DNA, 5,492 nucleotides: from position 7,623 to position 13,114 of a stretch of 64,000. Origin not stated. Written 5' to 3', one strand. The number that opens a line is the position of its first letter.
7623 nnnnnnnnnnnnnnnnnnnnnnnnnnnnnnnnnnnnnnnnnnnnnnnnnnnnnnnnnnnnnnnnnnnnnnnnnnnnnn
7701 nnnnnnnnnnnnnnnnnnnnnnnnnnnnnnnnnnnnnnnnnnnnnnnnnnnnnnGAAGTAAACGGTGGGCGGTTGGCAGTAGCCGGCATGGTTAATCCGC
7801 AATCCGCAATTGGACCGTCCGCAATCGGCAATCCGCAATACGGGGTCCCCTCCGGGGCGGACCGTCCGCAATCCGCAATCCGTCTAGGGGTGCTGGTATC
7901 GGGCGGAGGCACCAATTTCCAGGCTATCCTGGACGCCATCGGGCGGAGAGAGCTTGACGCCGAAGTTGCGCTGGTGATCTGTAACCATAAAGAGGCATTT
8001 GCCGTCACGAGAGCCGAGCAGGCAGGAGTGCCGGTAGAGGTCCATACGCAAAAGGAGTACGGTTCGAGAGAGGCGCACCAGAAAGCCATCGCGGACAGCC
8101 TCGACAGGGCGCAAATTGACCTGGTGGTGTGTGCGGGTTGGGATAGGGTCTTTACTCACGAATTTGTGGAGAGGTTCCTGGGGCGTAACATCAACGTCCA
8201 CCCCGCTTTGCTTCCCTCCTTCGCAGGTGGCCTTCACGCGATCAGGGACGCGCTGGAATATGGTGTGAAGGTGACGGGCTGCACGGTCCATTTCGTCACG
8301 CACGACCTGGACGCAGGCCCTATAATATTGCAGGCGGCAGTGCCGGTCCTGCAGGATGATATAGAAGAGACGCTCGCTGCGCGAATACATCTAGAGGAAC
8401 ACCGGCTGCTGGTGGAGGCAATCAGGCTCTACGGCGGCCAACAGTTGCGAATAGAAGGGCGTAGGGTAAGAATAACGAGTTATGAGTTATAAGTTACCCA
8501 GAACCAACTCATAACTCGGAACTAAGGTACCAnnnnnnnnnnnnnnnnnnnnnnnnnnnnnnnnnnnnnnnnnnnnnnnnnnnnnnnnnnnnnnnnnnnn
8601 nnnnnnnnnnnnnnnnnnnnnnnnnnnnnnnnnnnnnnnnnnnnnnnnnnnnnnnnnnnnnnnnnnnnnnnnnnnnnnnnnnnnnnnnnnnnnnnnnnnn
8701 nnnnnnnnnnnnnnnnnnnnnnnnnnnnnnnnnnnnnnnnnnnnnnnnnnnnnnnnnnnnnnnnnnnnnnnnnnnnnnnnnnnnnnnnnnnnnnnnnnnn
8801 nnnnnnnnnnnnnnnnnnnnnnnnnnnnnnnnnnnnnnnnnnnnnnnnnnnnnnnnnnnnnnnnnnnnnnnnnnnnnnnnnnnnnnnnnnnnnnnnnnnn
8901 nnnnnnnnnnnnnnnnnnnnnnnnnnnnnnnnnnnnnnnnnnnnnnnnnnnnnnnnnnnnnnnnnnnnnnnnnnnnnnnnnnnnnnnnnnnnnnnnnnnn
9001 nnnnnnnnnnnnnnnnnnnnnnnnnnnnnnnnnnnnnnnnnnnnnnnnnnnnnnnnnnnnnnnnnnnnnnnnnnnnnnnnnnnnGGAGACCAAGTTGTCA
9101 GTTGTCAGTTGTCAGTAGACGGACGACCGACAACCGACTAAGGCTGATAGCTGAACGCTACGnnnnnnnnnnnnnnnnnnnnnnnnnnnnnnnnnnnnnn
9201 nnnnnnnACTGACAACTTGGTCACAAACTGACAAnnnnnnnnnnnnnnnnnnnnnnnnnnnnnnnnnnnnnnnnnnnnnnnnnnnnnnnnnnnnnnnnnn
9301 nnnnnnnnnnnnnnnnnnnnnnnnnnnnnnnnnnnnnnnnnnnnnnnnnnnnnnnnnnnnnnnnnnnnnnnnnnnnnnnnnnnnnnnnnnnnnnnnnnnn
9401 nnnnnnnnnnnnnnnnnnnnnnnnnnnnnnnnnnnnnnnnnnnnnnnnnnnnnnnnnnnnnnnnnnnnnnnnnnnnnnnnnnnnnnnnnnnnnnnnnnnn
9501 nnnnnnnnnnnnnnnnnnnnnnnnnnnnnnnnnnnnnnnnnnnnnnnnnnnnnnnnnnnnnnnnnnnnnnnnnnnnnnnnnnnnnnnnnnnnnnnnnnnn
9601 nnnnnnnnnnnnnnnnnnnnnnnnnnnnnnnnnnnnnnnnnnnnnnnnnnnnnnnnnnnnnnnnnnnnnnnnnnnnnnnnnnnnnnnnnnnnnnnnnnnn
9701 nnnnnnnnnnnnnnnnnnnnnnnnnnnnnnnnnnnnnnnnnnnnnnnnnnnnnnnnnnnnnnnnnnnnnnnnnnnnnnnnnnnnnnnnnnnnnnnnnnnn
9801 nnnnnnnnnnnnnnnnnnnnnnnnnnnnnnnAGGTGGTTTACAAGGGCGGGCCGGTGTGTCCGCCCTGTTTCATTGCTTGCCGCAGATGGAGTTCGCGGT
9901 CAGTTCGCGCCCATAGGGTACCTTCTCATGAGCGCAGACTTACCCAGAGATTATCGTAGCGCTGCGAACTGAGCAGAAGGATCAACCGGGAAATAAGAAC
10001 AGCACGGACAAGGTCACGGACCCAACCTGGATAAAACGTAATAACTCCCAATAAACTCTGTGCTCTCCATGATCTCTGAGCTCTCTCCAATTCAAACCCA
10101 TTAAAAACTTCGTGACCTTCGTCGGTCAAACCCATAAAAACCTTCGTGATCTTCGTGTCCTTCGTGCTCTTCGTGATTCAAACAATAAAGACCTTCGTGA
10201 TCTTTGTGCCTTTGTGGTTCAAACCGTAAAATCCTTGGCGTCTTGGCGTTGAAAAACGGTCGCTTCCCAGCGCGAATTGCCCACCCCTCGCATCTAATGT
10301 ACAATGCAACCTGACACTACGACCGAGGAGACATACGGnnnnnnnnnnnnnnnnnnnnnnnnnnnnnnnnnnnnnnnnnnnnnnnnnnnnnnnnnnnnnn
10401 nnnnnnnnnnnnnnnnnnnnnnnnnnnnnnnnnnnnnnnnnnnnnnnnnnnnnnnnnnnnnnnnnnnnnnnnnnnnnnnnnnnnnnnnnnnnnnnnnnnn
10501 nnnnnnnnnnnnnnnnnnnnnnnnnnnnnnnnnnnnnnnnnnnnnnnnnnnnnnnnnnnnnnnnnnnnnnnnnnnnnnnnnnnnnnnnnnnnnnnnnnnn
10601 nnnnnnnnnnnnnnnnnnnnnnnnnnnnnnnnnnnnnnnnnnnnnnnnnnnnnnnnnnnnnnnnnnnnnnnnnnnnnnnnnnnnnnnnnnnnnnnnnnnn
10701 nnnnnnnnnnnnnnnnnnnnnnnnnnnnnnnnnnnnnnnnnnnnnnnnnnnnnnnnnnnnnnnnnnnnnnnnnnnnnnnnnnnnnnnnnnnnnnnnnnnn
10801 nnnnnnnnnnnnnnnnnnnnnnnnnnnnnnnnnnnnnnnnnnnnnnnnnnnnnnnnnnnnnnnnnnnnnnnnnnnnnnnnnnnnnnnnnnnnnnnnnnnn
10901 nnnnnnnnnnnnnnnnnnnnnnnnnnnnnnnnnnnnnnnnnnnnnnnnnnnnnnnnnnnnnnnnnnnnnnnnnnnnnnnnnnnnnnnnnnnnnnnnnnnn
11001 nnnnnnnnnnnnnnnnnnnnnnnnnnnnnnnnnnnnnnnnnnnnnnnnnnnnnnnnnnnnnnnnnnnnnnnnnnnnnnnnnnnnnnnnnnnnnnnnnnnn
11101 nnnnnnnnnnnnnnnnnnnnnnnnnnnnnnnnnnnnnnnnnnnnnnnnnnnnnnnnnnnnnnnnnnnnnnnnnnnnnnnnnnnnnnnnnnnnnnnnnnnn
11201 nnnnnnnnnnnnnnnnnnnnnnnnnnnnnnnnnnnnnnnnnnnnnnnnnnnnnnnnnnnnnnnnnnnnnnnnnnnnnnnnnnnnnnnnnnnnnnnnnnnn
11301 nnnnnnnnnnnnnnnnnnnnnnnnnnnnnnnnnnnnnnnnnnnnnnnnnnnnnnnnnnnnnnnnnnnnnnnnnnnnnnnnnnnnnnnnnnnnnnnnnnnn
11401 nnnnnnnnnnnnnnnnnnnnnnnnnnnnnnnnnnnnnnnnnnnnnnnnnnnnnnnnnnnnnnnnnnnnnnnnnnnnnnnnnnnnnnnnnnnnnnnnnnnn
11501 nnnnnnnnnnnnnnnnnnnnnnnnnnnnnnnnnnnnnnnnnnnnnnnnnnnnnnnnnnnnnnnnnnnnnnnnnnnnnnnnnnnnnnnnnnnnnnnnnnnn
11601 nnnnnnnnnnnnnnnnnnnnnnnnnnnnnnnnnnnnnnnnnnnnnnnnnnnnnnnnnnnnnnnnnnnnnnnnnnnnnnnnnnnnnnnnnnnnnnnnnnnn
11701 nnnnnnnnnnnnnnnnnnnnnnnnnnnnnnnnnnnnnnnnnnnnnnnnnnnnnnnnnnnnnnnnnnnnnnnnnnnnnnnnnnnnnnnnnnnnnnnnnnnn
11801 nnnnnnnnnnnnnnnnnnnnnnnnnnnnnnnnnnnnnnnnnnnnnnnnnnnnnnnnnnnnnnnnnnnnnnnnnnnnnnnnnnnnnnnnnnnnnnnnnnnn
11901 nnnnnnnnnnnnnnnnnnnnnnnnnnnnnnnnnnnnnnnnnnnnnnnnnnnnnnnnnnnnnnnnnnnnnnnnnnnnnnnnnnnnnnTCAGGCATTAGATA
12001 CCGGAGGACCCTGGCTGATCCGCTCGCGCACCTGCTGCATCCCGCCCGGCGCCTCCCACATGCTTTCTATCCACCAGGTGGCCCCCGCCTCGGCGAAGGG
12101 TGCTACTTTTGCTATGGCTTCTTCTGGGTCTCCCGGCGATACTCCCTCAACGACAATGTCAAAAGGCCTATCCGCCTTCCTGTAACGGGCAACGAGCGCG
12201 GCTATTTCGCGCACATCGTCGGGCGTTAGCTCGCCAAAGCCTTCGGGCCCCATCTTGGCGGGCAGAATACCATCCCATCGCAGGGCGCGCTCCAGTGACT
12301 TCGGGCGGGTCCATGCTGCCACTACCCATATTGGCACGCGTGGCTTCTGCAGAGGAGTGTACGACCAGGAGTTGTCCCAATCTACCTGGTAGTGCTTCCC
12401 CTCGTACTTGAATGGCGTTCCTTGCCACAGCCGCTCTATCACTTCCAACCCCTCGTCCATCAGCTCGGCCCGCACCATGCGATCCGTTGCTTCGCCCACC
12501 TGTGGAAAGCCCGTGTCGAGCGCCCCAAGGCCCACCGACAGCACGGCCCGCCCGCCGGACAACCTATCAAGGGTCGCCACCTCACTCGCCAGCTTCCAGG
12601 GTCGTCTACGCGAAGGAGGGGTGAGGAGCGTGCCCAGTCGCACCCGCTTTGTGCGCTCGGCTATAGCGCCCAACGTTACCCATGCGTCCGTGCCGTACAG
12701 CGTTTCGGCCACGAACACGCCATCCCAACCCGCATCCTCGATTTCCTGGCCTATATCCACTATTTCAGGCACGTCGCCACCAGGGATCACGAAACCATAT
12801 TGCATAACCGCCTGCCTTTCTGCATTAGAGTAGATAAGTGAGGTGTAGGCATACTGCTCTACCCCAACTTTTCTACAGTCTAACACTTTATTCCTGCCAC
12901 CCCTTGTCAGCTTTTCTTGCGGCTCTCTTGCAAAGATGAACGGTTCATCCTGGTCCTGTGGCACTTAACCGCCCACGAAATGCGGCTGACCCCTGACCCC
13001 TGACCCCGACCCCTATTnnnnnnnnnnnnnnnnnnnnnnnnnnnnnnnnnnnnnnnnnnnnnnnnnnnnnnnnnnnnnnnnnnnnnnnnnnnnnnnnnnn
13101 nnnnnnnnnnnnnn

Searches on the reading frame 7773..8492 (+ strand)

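Call 45: search_protein_families(library=pfam, proteins=[window:7773-8492:+], max_evalue=0.0001)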
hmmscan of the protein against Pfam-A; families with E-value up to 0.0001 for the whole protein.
window:7773-8492:+ (239 aa): 1 family
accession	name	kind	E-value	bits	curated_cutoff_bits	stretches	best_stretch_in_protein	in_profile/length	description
PF00551.24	Formyl_trans_N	-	1e-55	188.7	26.1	1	37-217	2-181/181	Formyl transferase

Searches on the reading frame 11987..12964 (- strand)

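Call 45: search_protein_families(library=pfam, proteins=[window:11987-12964:-], max_evalue=0.0001)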
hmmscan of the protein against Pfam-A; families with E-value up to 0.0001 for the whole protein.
window:11987-12964:- (325 aa): 1 family
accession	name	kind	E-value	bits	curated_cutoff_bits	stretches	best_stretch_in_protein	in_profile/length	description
PF00296.26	Bac_luciferase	-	6.3e-39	134.6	27.9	1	63-291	20-245/314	Luciferase-like monooxygenase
